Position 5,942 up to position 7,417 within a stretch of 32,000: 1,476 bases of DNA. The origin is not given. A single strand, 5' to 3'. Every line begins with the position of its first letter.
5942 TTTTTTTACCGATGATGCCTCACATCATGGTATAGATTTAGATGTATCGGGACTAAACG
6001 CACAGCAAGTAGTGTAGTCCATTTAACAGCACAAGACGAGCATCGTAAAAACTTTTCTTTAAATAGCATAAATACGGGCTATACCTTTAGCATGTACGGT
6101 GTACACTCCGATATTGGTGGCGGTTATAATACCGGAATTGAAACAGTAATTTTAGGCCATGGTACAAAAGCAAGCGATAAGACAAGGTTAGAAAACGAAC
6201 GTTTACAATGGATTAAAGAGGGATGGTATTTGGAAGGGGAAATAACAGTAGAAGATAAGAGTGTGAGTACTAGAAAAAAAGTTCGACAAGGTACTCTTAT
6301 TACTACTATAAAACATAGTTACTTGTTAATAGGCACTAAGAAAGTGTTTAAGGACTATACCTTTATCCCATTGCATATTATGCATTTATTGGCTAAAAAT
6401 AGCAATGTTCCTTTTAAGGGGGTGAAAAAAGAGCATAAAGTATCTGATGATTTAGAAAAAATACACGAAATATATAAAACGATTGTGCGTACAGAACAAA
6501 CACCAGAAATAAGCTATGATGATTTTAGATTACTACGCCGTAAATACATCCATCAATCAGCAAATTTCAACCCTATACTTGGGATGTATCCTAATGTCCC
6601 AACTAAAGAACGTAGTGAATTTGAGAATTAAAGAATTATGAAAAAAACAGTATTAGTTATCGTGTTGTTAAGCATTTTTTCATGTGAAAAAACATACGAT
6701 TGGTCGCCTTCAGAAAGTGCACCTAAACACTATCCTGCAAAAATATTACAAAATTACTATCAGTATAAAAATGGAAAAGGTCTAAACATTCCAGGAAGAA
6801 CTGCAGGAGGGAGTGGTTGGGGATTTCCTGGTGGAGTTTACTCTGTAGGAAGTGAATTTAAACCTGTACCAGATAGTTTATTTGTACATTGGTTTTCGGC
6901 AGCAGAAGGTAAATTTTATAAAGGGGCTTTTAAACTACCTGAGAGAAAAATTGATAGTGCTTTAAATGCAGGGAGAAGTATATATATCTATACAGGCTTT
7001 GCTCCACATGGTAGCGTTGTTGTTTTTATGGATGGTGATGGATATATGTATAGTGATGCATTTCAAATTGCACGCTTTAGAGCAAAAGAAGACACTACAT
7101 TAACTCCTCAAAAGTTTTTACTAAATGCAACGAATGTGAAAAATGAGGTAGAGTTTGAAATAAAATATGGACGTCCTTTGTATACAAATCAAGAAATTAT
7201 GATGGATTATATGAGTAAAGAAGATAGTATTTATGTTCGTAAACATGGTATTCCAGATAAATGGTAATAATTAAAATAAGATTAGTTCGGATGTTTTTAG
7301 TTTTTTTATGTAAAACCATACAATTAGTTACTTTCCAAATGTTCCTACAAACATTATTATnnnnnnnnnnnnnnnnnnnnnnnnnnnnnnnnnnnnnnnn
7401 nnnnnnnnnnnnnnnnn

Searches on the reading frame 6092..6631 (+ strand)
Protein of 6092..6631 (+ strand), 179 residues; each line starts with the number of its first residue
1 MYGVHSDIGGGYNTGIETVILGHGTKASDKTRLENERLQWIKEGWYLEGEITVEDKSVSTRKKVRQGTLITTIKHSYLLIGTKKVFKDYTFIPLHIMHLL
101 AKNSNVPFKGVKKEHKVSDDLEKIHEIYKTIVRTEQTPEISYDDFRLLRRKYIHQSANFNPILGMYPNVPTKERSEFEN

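Call 8: search_protein_families(library=pfam, proteins=[window:6092-6631:+], max_evalue=0.01)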
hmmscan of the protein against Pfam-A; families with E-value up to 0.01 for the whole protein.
window:6092-6631:+ (179 aa): 0 families

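Call 9: search_protein_families(library=ncbifam, proteins=[window:6092-6631:+], max_evalue=0.01)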
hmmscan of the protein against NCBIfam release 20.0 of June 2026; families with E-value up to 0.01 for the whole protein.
window:6092-6631:+ (179 aa): 1 family
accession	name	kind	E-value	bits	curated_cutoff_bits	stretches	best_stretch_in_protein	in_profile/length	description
NF004964.0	PRK06310.1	equivalog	0.0026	17.2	236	1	39-134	83-173/250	DNA polymerase III subunit epsilon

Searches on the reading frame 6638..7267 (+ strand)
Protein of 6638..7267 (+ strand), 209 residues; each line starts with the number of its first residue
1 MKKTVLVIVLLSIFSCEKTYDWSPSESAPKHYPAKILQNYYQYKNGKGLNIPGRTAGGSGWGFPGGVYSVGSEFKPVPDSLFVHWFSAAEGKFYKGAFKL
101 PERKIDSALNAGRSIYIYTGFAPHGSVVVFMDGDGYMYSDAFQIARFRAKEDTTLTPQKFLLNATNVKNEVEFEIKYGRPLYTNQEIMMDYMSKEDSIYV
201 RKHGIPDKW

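Call 8: search_protein_families(library=pfam, proteins=[window:6638-7267:+], max_evalue=0.01)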
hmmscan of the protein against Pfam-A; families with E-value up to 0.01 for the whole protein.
window:6638-7267:+ (209 aa): 1 family
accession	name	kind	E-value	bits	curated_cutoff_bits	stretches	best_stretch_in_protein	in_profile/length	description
PF11153.13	DUF2931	-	3.9e-20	72.8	22.2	1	18-181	10-165/182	Protein of unknown function (DUF2931)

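Call 9: search_protein_families(library=ncbifam, proteins=[window:6638-7267:+], max_evalue=0.01)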
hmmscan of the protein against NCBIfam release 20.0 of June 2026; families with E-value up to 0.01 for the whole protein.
window:6638-7267:+ (209 aa): 0 families
